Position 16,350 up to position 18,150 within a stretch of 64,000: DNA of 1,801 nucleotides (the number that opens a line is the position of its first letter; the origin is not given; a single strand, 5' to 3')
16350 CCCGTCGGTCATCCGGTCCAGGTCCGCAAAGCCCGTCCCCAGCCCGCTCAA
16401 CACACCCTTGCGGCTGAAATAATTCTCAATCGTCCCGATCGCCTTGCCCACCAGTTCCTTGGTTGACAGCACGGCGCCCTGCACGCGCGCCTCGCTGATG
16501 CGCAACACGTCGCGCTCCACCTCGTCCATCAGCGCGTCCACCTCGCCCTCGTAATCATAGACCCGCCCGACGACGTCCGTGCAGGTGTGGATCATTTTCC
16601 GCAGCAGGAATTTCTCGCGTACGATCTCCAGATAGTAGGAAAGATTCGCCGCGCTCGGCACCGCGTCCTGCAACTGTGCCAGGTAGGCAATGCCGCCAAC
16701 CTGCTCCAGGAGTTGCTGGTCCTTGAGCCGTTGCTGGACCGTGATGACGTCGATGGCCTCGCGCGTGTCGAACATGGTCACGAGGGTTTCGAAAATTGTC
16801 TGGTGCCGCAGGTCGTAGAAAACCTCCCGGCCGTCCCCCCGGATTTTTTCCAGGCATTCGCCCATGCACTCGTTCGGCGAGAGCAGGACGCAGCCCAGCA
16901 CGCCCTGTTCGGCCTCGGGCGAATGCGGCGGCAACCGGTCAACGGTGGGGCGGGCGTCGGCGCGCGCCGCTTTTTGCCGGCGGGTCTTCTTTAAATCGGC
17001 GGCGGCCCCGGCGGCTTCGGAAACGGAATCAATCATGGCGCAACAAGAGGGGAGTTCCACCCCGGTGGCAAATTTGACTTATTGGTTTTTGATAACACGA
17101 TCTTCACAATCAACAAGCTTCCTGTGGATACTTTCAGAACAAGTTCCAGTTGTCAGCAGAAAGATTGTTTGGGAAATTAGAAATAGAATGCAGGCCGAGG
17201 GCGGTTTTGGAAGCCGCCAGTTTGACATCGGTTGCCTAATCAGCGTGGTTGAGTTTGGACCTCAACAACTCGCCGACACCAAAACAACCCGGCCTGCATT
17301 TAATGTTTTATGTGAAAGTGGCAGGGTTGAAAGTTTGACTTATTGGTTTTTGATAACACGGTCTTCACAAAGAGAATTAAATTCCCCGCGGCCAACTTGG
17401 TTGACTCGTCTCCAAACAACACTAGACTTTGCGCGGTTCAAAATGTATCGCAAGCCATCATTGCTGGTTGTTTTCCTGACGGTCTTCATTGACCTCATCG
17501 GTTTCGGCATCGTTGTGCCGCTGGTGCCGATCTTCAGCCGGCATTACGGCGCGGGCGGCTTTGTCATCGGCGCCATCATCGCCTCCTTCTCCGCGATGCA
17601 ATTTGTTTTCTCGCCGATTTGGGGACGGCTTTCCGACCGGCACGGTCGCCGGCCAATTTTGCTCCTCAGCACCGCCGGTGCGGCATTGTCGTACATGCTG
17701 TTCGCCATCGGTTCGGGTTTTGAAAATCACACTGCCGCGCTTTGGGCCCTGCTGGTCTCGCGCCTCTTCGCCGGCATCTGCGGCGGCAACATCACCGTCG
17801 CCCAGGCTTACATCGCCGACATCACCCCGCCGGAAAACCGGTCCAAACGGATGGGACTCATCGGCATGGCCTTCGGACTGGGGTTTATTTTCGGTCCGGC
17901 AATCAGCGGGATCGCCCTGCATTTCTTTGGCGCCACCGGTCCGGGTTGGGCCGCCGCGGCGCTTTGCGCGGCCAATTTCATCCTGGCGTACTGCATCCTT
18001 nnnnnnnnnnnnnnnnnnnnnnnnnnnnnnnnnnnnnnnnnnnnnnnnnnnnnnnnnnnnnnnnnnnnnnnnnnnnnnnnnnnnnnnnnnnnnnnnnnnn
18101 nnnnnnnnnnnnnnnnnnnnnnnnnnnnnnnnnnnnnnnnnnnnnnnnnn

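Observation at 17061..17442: AT-richer dnaB/MFS divergent spacer: two 37-nt direct repeats flanking a 114-nt inverted-repeat-closed structure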

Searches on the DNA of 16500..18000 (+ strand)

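Call 4: search_rna_families(source=window, start=16500, end=18000, threshold=evalue, max_evalue=10, show_alignments=3)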
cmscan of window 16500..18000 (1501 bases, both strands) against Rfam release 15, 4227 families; matches with E-value up to 10: 8.
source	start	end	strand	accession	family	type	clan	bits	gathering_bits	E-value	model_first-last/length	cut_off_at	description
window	17838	17954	+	RF01872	MEG3_2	Gene; lncRNA;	-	19.4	60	0.6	1-105/105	no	Maternally expressed 3 conserved region 2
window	17665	17817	-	RF01969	RMST_8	Gene; lncRNA;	-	17.9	80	2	1-143/143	no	Rhabdomyosarcoma 2 associated transcript conserved region 8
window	16943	16995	+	RF02603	BASRCII26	Gene; sRNA;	-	16.8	218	0.2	1-190/190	no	Brucella sRNA CII26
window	17015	17129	-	RF01210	snoU13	Gene; snRNA; snoRNA; CD-box;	CL00081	16.2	46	1.6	1-104/104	no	Small nucleolar RNA U13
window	17491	17519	-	RF02275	Hammerhead_HH9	Gene; ribozyme;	CL00010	15.6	52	1.8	26-54/77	no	Hammerhead ribozyme HH9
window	17660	17788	-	RF00518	speF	Cis-reg; leader;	-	15.4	37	0.34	1-153/153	no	speF leader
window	17520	17580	+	RF01059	mir-598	Gene; miRNA;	-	15.4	69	9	1-80/80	no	mir-598 microRNA precursor family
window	16961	16988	+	RF02224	sX5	Gene; sRNA;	-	14.7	50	5.4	1-49/49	no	Xanthomonadaceae sRNA sX5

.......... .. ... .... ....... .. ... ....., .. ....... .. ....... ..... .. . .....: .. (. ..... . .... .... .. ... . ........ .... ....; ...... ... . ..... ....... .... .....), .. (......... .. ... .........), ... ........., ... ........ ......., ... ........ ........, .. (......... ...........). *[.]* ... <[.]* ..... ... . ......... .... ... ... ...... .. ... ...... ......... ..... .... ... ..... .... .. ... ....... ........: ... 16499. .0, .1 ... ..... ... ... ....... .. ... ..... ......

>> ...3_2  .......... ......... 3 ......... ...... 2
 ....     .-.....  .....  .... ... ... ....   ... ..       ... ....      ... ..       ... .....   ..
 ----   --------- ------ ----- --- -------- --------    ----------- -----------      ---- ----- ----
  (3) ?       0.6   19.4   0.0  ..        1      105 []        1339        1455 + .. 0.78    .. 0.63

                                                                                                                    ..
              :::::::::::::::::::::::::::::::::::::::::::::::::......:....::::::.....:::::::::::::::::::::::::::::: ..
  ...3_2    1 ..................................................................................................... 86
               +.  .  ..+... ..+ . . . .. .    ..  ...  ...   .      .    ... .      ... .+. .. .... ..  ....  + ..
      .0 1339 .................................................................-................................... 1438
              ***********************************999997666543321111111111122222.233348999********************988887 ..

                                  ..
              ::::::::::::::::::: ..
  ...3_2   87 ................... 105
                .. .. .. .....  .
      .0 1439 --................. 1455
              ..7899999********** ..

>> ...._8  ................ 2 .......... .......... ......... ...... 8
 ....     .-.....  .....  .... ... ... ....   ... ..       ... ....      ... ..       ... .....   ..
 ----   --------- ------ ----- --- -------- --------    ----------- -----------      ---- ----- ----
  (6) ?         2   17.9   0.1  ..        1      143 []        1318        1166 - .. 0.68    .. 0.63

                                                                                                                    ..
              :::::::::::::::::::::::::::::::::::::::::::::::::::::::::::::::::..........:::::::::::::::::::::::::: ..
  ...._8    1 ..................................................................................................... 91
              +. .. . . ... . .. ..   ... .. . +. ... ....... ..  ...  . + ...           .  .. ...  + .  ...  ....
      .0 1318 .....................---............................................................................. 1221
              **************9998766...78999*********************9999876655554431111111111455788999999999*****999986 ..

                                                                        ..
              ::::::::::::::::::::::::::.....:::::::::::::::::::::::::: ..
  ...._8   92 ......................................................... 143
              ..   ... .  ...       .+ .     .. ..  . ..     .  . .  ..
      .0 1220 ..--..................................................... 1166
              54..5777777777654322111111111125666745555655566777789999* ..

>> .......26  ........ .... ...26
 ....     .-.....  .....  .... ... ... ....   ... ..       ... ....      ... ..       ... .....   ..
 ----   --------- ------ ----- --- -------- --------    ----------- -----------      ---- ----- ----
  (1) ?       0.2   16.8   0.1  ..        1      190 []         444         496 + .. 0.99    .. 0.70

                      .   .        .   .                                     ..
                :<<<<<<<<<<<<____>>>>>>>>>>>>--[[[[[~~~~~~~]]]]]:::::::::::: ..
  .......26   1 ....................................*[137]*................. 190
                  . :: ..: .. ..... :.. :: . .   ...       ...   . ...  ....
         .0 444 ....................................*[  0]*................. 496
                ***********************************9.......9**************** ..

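Call 26: build_rna_model(alignment_id=A2)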
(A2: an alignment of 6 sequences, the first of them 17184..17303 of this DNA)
Model R1 built from alignment A2 (6 sequences, 121 columns); structure: RNAalifold consensus.
model positions 120; base pairs 40; branch points 2; effective number of sequences 0.89; information 0.59 bits per position. Calibrated on 0.2 Mb of random sequence (short: E-values are rough).
structure used (alignment columns):
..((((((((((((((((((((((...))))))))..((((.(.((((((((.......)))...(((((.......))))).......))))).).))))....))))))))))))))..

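Call 27: search_with_rna_model(model_id=R1, sources=[window, L001, L002, L003, L004, L005, L006, L007, L008, L009, L010, L011, L012, L013, L014, L015, L016, L017, L018, L019, L020, L021, L022, L023, L024, L025, L026, L027, L028, L029, L030, L031, L032, L033, L034, L035, L036, L037, L038, L039, L040, L041, L042, L043, L044, L045, L046, L047, L048, L049, L050, L051, L052, L053, L054, L055, L056, L057, L058, L059, L060, L061, L062, L063, L064, L065, L066, L067, L068, L069, L070, L071, L072, L073, L074, L075, L076, L077, L078, L079, L080], max_evalue=1, make_alignment=true)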
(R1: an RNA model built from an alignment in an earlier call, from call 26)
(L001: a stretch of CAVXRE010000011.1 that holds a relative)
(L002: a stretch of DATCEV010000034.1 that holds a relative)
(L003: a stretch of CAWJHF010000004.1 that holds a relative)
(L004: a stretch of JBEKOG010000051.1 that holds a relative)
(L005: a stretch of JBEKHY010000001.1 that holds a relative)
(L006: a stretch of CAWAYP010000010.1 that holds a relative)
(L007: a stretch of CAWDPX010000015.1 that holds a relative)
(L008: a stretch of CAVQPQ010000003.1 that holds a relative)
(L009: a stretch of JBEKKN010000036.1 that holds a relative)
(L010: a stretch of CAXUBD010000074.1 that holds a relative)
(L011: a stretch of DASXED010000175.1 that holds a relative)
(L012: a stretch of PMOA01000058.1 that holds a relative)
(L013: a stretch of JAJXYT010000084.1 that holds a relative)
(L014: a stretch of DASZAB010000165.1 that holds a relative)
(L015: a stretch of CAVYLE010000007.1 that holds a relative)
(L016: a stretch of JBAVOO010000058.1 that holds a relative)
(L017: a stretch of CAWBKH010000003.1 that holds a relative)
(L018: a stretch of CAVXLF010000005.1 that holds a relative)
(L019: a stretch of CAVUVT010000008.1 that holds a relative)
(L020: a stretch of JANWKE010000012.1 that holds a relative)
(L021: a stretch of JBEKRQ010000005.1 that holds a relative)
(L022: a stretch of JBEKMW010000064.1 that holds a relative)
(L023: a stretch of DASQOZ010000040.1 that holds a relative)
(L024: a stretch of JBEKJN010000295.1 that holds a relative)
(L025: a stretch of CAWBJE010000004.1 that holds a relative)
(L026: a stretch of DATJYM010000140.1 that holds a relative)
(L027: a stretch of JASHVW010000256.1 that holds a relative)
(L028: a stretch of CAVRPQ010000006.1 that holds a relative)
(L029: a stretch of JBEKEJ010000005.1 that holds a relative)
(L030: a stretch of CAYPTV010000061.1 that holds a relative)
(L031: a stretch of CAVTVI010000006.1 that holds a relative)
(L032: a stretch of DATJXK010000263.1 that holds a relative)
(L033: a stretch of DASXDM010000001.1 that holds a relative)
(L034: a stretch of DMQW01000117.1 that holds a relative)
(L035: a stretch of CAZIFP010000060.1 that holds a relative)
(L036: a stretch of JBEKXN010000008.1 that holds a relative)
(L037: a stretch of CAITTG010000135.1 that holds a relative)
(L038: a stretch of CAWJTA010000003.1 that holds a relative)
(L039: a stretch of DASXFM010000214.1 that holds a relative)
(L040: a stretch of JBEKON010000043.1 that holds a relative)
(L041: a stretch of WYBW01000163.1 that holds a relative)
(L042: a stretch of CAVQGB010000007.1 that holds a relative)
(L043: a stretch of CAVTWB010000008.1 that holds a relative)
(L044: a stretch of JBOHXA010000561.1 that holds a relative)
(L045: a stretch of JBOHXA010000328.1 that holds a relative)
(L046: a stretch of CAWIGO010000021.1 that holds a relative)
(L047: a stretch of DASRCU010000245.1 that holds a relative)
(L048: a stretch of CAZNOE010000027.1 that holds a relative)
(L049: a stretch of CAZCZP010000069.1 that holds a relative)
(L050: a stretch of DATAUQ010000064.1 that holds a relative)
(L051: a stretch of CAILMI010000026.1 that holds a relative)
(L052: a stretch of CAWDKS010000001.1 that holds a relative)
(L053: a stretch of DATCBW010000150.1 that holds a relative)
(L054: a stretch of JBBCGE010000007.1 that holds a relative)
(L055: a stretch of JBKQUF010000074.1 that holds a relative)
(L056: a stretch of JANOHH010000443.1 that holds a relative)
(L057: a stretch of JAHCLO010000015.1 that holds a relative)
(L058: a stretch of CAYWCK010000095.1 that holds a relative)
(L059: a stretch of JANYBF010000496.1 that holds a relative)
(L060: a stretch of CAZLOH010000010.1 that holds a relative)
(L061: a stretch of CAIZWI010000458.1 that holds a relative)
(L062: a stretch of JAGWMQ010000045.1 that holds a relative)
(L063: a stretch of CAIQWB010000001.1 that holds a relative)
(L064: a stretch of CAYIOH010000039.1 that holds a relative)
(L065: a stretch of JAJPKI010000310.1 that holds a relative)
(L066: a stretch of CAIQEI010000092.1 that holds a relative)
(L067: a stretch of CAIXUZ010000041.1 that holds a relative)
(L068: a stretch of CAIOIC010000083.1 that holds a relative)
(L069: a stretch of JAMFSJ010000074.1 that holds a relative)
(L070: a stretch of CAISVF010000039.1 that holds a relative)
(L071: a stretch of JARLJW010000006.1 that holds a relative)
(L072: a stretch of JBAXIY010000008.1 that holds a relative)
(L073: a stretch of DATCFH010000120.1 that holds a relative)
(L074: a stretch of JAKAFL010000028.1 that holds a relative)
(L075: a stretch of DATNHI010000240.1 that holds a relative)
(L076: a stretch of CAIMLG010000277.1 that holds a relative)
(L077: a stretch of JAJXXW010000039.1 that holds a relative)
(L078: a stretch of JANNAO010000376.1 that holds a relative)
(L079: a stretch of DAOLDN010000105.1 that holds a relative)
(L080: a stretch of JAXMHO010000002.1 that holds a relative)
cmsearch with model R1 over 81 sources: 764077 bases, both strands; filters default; matches with E-value up to 1: 12.
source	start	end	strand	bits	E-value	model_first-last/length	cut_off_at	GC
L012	3728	3847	-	135.8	5.5e-28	1-120/120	no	0.54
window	17184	17303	+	134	1.4e-27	1-120/120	no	0.53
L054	3668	3788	-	133.3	2.1e-27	1-120/120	no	0.5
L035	3734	3854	-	129.4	1.5e-26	1-120/120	no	0.52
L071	3730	3848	-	113.2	7.9e-23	1-120/120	no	0.53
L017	3717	3833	-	105.6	4.2e-21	1-120/120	no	0.57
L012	3728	3847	+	21.4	0.072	1-120/120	no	0.54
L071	3730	3848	+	19.7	0.18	1-120/120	no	0.53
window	17184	17303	-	17.4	0.59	1-120/120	no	0.53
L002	3204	3316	+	16.8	0.79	1-120/120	no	0.58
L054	7677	7721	+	16.7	0.86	1-120/120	no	0.62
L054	3668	3788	+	16.6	0.92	1-120/120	no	0.5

Alignment A3: 12 matches aligned to the model, 221 columns, each read 5' to 3' on its own strand. Consensus structure (alignment columns), stored with it:
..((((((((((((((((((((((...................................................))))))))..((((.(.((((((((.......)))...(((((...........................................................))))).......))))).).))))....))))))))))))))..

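Call 33: search_with_rna_model(model_id=R1, sources=[window, L012, L017, L035, L054, L071, L081, L082, L083, L084, L085, L086, L087, L088, L089, L090, L091, L092, L093, L094, L095, L096, L097, L098, L099, L100, L101, L102, L103, L104, L105, L106, L107, L108, L109, L110, L111, L112, L113, L114, L115], max_evalue=0.001, make_alignment=true)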
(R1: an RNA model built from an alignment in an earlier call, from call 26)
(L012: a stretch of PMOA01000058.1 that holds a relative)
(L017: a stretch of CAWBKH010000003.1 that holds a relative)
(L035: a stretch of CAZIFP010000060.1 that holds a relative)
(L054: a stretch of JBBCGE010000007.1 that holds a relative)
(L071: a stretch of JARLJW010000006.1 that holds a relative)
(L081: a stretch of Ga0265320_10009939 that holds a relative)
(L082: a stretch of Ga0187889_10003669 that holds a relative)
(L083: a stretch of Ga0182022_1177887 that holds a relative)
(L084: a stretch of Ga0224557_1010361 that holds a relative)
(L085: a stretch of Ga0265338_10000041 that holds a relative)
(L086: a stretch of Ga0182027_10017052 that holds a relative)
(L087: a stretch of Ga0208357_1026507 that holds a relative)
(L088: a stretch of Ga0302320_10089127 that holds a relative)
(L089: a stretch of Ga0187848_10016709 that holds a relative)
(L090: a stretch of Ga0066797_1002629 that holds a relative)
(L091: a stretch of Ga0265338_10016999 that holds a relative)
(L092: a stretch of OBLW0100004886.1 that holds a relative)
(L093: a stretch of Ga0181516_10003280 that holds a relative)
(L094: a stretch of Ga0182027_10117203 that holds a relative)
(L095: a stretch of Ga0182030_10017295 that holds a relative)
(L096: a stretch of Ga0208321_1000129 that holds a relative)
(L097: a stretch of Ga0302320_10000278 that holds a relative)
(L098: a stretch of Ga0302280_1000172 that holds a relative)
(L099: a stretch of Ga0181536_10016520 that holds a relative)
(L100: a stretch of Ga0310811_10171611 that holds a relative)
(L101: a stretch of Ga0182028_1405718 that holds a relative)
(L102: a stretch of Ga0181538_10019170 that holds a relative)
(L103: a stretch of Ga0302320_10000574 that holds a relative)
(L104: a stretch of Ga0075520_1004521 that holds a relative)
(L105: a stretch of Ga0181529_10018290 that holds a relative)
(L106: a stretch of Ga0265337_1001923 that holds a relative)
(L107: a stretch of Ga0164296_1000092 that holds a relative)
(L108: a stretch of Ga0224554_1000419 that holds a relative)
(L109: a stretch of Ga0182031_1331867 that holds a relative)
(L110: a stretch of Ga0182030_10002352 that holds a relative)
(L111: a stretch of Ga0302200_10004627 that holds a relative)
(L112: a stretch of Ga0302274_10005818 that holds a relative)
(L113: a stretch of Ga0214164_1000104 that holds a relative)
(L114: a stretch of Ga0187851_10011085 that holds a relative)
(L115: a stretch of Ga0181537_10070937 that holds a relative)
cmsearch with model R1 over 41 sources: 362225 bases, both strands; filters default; matches with E-value up to 0.001: 41.
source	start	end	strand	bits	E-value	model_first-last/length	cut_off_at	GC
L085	1604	1724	-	136.7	1.6e-28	1-120/120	no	0.55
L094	537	656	-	136.5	1.7e-28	1-120/120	no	0.57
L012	3728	3847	-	135.8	2.6e-28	1-120/120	no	0.54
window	17184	17303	+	134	6.6e-28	1-120/120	no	0.53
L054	3668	3788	-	133.3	9.8e-28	1-120/120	no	0.5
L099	1625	1744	+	132.7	1.3e-27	1-120/120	no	0.52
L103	4182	4302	-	131.8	2.1e-27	1-120/120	no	0.54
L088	2607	2727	-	130.6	3.9e-27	1-120/120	no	0.53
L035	3734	3854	-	129.4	7.3e-27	1-120/120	no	0.52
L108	1847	1967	-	128.9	9.8e-27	1-120/120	no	0.51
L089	2865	2984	+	128.2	1.4e-26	1-120/120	no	0.52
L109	845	965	+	127.6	1.9e-26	1-120/120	no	0.55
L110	8461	8581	+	127.6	1.9e-26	1-120/120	no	0.55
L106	5047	5167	+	127.4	2.1e-26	1-120/120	no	0.55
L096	9566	9685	+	124.7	8.6e-26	1-120/120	no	0.51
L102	1085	1205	+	123.6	1.5e-25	1-120/120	no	0.56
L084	3713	3832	-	123.1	2e-25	1-120/120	no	0.56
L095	7155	7274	+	123.1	2e-25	1-120/120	no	0.56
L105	5248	5367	+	123.1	2e-25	1-120/120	no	0.56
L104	5495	5614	+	121.7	4.2e-25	1-120/120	no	0.52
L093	796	916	+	120.6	7.6e-25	1-120/120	no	0.53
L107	2430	2549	+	120.6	7.7e-25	1-120/120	no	0.51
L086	8434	8554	-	120.5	8.2e-25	1-120/120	no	0.55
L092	836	956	+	120.5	8.2e-25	1-120/120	no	0.55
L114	96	215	-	119.2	1.6e-24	1-120/120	no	0.56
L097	1462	1581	-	119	1.7e-24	1-120/120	no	0.51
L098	894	1013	+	118.8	2e-24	1-120/120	no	0.52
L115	1886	2005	-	118.1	2.8e-24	1-120/120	no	0.57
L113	10076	10195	+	118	3e-24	1-120/120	no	0.52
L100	2121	2240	-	117.9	3.1e-24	1-120/120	no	0.52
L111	8531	8650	+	114.3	2.1e-23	1-120/120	no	0.54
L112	6768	6887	-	114.3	2.1e-23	1-120/120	no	0.54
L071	3730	3848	-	113.2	3.7e-23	1-120/120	no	0.53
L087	1998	2114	-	112.8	4.6e-23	5-120/120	5'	0.52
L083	41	161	+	112.6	5e-23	1-120/120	no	0.51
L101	714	835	+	108.4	4.6e-22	1-120/120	no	0.52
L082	1960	2080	-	106.7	1.1e-21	1-120/120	no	0.52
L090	1137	1255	-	106.7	1.2e-21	1-120/120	no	0.53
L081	3495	3615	-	106.3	1.4e-21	1-120/120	no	0.56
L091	5862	5982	+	106.3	1.4e-21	1-120/120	no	0.56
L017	3717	3833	-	105.6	2e-21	1-120/120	no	0.57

Alignment A4: 41 matches aligned to the model, 124 columns, each read 5' to 3' on its own strand. Consensus structure (alignment columns), stored with it:
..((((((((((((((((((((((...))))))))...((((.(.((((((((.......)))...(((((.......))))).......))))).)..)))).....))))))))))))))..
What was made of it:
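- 17186..17301 (+): Structured core of the sRNA.
- P1: 17186-17199 with 17288-17301
- P2: 17200-17207 with 17211-17218, loop (U)UUUGGAA(G)
- P3: 17221-17232 with 17272-17283
- P4: 17233-17235 with 17243-17245
- P5: 17248-17253 with 17261-17266, loop UUUGGAC. Covariance-model hits of 105-137 bits in 40 other loci (call 33).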

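Call 57: search_dna_similar(query=window:17060-17375:+, collection=plasmids, mode=distant, max_evalue=0.01, max_rows=10)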
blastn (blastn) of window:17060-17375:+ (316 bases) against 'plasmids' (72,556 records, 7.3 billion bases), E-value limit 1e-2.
No match.

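Call 58: search_dna_similar(query=window:17060-17375:+, collection=phages, mode=distant, max_evalue=0.01, max_rows=10)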
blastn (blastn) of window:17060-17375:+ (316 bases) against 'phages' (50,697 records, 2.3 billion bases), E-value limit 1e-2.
No match.

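Call 63: build_rna_model(alignment_id=A4)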
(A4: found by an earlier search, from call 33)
Model R2 built from alignment A4 (41 sequences, 124 columns); structure: stored with the alignment.
model positions 120; base pairs 40; branch points 2; effective number of sequences 0.93; information 0.59 bits per position. Calibrated on 0.2 Mb of random sequence (short: E-values are rough).
structure used (alignment columns):
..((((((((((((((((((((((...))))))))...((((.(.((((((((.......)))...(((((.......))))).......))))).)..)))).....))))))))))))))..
